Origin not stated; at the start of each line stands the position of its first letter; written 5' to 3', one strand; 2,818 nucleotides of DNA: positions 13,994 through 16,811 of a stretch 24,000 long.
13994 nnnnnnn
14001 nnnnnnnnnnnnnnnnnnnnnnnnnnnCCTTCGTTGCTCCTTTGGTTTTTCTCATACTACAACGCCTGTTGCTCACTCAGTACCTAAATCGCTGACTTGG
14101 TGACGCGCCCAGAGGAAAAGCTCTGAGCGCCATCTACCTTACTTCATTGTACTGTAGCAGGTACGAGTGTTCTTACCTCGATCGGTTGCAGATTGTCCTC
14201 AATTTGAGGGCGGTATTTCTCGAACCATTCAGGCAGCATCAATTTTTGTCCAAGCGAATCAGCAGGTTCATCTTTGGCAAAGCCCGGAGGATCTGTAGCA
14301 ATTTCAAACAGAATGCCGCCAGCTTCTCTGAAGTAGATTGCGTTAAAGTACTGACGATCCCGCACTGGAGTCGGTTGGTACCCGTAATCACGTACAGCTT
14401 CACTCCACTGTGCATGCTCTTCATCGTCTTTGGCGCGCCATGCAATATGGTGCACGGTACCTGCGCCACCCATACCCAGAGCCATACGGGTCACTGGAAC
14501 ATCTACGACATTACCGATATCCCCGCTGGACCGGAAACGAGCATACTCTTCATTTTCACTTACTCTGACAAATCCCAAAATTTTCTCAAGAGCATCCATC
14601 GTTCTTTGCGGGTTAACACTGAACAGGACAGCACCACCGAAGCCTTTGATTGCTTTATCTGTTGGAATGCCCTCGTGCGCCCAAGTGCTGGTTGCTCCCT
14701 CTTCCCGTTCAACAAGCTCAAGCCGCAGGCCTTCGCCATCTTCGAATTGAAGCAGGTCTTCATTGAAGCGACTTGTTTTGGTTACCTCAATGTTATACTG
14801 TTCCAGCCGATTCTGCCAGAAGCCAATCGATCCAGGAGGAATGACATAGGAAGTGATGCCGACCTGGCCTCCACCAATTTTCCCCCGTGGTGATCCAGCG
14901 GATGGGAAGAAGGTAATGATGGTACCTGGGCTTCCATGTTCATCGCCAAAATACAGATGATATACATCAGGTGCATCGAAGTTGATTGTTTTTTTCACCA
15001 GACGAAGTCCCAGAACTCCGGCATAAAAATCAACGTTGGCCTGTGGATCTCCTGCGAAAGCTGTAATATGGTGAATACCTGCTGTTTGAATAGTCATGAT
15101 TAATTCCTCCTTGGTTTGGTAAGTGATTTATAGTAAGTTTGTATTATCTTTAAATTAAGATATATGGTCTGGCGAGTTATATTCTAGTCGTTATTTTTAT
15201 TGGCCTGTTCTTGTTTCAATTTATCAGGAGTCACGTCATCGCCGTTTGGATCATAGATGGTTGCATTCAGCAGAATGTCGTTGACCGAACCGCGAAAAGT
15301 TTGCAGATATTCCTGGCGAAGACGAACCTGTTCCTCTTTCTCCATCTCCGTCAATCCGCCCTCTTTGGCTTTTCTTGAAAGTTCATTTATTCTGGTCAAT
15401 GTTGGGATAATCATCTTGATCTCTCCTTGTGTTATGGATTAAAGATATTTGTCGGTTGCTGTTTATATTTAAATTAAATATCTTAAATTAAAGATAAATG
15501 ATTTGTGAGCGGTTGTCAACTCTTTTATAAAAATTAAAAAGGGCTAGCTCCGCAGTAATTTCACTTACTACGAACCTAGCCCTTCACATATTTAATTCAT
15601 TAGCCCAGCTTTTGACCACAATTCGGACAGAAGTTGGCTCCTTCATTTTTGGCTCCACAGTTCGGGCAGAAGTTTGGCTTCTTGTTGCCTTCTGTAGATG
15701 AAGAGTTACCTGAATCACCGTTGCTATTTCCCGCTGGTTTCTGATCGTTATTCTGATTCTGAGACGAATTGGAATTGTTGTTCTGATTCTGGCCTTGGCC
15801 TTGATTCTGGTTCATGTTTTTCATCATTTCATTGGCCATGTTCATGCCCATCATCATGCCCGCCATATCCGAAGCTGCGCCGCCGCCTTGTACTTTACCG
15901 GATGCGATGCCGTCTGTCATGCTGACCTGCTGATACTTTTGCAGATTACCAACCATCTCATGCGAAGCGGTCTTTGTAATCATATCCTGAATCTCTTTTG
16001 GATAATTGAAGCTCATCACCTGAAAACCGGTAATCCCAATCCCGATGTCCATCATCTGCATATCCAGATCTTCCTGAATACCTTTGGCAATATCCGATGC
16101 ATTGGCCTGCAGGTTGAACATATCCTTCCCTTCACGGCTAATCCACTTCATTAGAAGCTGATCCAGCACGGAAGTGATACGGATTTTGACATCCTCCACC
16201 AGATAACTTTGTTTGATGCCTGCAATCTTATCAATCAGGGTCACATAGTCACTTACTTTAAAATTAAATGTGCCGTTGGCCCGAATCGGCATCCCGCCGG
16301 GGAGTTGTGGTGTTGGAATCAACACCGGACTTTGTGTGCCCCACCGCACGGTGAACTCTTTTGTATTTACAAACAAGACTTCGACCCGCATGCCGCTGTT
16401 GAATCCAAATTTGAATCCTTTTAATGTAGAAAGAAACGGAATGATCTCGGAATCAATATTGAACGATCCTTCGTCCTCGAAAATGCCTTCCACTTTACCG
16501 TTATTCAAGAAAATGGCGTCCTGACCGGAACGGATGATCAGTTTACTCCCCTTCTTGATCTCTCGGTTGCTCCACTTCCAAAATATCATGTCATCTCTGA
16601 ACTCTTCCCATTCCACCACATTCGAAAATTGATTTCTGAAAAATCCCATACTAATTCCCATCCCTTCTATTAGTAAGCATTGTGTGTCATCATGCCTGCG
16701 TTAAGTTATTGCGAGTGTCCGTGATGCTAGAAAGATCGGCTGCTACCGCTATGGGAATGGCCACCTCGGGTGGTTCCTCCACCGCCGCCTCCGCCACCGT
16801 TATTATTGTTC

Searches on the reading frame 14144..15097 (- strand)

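Call 9: search_protein_families(library=pfam, proteins=[window:14144-15097:-], max_evalue=0.01)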
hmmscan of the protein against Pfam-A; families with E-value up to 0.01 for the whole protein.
window:14144-15097:- (317 aa): 2 families
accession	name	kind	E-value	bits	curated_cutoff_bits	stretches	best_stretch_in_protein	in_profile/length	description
PF00903.31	Glyoxalase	-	2.8e-19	70.1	20.6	2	7-128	1-121/121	Glyoxalase/Bleomycin resistance protein/Dioxygenase superfamily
PF13669.12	Glyoxalase_4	-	0.007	17.1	27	0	212-248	66-99/109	Glyoxalase/Bleomycin resistance protein/Dioxygenase superfamily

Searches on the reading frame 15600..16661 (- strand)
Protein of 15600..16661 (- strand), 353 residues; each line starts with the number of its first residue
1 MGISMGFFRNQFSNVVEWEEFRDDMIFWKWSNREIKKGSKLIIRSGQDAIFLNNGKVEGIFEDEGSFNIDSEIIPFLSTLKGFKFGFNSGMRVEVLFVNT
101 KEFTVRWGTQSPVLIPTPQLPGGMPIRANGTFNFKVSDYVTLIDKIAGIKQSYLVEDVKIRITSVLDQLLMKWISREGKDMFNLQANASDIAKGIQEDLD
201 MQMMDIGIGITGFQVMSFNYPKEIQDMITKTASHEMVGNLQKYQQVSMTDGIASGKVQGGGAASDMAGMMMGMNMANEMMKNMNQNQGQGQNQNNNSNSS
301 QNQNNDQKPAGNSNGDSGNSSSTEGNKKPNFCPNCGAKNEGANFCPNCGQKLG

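Call 9: search_protein_families(library=pfam, proteins=[window:15600-16661:-], max_evalue=0.01)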
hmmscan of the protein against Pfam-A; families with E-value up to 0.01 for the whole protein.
window:15600-16661:- (353 aa): 7 families
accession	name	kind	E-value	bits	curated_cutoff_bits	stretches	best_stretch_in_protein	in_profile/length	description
PF13421.11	Band_7_1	-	1.8e-43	149.1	24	1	31-234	7-209/211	SPFH domain-Band 7 family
PF01145.31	Band_7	-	6.3e-11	43.1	23.6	1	42-237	2-164/176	SPFH domain / Band 7 family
PF13248.11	Zn_ribbon_3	-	7e-07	29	27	1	332-352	5-26/26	zinc-ribbon domain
PF13240.11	Zn_Ribbon_1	-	3.7e-06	27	25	1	331-352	1-23/23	zinc-ribbon domain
PF12773.13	DZR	-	0.0011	19.6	27.3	1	332-350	1-20/45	Double zinc ribbon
PF24463.1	DUF7577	-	0.0019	18.2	28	1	332-352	5-26/27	Domain of unknown function (DUF7577)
PF09297.16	Zn_ribbon_NUD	-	0.0031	17.6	24.8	0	343-351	4-12/32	NADH pyrophosphatase zinc ribbon domain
